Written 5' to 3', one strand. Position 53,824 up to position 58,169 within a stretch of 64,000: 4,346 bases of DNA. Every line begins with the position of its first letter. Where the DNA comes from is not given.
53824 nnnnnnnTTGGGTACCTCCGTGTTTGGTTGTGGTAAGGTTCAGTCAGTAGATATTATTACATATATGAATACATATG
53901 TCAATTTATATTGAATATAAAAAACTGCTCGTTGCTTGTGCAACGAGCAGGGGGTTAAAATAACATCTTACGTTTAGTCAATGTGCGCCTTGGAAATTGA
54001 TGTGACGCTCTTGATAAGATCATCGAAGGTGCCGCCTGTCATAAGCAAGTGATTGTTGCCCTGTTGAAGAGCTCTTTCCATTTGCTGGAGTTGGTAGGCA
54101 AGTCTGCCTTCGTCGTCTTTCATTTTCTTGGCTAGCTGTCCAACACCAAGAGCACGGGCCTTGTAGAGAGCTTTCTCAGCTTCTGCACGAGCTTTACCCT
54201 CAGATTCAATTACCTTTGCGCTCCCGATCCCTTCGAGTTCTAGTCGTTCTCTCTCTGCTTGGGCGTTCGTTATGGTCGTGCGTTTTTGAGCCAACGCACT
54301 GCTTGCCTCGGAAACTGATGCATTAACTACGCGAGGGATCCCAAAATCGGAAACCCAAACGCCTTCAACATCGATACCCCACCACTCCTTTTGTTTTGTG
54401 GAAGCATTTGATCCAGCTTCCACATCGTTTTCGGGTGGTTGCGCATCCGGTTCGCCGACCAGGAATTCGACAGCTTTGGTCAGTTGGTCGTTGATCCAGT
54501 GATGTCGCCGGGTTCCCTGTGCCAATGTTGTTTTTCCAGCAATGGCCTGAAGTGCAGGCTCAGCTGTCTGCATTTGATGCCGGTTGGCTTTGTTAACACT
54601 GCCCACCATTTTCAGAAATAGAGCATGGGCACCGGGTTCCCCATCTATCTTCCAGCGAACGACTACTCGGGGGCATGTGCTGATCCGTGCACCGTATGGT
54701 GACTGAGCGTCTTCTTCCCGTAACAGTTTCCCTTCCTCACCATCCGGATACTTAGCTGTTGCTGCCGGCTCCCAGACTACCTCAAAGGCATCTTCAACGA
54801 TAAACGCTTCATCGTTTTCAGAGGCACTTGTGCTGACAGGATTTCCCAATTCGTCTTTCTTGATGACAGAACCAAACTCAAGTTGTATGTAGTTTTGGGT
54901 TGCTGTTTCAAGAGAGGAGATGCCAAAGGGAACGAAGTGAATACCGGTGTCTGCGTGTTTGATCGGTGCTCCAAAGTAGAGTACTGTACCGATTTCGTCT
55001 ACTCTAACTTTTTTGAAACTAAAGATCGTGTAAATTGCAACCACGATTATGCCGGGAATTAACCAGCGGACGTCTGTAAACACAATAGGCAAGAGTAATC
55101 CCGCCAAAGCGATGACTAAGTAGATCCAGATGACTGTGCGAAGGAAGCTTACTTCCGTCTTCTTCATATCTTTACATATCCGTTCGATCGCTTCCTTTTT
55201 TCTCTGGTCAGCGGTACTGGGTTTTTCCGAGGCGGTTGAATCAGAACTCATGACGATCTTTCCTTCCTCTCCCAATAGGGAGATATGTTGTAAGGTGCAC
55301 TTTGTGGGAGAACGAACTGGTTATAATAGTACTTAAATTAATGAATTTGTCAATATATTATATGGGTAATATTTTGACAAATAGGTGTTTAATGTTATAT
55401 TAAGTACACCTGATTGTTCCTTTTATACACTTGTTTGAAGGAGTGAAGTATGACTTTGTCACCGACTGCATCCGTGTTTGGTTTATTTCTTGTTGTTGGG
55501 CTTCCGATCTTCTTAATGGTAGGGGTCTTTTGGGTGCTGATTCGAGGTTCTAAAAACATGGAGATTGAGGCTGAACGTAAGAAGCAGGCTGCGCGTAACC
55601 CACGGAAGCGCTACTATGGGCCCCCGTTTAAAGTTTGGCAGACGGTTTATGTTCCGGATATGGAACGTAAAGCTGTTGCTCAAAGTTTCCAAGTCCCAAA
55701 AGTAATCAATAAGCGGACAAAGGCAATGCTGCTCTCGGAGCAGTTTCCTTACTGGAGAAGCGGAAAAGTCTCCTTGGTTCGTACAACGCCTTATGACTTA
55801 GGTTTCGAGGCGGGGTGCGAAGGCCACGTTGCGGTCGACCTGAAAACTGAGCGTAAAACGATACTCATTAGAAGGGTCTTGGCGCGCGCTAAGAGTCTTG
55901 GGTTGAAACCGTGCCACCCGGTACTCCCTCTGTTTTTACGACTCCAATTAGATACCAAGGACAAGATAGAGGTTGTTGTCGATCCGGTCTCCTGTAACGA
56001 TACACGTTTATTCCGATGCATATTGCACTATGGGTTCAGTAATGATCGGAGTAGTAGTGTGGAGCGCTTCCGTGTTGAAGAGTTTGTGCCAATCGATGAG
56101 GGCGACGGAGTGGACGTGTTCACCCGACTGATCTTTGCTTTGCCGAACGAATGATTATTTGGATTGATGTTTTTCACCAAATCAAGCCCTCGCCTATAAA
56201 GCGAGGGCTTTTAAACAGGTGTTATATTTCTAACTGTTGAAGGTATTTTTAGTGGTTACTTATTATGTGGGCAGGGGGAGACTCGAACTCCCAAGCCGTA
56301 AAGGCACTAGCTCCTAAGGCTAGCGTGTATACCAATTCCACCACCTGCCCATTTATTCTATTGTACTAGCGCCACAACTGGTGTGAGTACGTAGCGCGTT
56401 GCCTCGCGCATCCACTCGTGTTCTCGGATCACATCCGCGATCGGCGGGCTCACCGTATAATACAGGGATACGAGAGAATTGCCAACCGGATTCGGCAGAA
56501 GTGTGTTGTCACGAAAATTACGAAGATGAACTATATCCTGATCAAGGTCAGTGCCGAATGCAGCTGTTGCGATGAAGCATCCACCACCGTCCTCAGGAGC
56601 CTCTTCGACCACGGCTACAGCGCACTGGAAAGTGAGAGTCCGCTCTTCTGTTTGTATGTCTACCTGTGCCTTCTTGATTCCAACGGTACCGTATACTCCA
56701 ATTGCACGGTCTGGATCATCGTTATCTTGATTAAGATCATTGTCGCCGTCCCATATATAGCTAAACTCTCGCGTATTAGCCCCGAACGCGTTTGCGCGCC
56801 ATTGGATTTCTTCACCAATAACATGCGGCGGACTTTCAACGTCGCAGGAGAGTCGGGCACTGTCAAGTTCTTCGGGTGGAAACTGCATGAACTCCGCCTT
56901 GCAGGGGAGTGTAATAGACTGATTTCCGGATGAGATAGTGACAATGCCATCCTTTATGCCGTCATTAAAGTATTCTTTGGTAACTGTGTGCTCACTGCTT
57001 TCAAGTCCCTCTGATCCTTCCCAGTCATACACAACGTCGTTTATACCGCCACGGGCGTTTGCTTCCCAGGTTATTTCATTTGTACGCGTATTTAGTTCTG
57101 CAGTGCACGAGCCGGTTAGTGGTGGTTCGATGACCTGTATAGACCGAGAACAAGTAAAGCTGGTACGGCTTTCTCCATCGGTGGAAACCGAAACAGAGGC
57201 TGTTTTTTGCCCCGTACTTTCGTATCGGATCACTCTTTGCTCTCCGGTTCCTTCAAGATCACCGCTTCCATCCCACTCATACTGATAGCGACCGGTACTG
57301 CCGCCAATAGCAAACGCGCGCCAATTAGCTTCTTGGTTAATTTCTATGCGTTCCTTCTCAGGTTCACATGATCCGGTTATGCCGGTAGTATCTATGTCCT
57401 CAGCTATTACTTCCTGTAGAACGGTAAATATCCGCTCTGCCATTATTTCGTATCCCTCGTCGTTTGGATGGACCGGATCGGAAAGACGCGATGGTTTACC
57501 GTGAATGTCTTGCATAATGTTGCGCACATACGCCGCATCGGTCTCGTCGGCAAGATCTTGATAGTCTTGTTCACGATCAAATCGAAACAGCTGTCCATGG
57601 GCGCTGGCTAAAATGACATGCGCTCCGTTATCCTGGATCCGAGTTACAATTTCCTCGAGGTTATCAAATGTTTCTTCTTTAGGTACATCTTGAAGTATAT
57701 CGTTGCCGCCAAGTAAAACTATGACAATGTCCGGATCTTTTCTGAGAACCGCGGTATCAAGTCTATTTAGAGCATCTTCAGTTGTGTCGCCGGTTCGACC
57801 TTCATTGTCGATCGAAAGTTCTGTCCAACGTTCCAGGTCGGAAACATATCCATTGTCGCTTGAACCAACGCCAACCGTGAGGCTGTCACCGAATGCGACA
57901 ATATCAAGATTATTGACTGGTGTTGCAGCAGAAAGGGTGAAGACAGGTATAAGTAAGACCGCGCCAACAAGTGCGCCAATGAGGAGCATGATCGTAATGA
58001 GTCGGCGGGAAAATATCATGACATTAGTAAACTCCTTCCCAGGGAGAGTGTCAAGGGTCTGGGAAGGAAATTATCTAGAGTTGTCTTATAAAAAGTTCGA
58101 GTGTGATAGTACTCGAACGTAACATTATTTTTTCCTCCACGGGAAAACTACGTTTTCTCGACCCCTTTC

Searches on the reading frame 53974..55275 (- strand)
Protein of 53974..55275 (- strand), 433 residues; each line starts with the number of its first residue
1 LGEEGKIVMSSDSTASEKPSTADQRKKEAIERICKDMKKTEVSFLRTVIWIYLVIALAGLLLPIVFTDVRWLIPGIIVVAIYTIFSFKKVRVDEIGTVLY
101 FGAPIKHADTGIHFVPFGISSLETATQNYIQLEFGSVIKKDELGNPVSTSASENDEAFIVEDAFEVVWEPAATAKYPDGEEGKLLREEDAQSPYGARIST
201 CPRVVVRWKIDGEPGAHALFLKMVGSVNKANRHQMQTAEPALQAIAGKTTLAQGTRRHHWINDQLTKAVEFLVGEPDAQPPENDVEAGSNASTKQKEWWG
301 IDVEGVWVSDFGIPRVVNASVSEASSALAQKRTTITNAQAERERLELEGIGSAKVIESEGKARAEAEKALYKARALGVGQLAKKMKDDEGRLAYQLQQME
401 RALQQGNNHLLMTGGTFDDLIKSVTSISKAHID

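Call 3: search_protein_families(library=pfam, proteins=[window:53974-55275:-], max_evalue=1)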
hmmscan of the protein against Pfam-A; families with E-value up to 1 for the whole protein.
window:53974-55275:- (433 aa): 2 families
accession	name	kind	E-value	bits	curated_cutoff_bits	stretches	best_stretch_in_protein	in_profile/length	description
PF01145.31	Band_7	-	5.1e-06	27.1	23.6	1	204-341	64-175/176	SPFH domain / Band 7 family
PF18927.5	CrtO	-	0.089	13.6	27.3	1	17-76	41-97/123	Glycosyl-4,4'-diaponeurosporenoate acyltransferase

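Call 85: search_protein_families(library=ncbifam, proteins=[window:53974-55275:-], max_evalue=0.001)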
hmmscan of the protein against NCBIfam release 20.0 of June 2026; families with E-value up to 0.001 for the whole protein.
window:53974-55275:- (433 aa): 0 families

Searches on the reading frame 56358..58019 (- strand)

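Call 8: search_protein_families(library=pfam, proteins=[window:56358-58019:-], max_evalue=0.001)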
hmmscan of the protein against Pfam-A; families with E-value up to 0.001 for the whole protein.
window:56358-58019:- (553 aa): 4 families
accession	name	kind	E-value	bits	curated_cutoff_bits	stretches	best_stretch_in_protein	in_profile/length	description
PF13472.12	Lipase_GDSL_2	-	2.1e-24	87.4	32.9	1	42-192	1-178/178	GDSL-like Lipase/Acylhydrolase family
PF00657.28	Lipase_GDSL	-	1.4e-14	55.2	23.6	1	40-197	1-208/208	GDSL-like Lipase/Acylhydrolase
PF25182.1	NonGDSL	-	5.9e-06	26.2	80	1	67-138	66-137/220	Non-GDSL lipase-like family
PF04311.20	DUF459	-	2.1e-05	24.4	27.2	0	40-112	2-75/197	Protein of unknown function (DUF459)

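Call 85: search_protein_families(library=ncbifam, proteins=[window:56358-58019:-], max_evalue=0.001)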
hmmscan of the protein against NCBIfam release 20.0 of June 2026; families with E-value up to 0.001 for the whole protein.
window:56358-58019:- (553 aa): 2 families
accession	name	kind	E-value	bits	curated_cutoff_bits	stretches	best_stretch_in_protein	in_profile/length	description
NF041770.1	CFI_box_CTERM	domain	9.2e-28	95.9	40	1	481-549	1-69/69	CFI-box-CTERM domain-containing protein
NF007819.1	PRK10528.1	equivalog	5.3e-12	45.9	270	1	22-204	16-207/210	multifunctional acyl-CoA thioesterase I/protease I/lysophospholipase L1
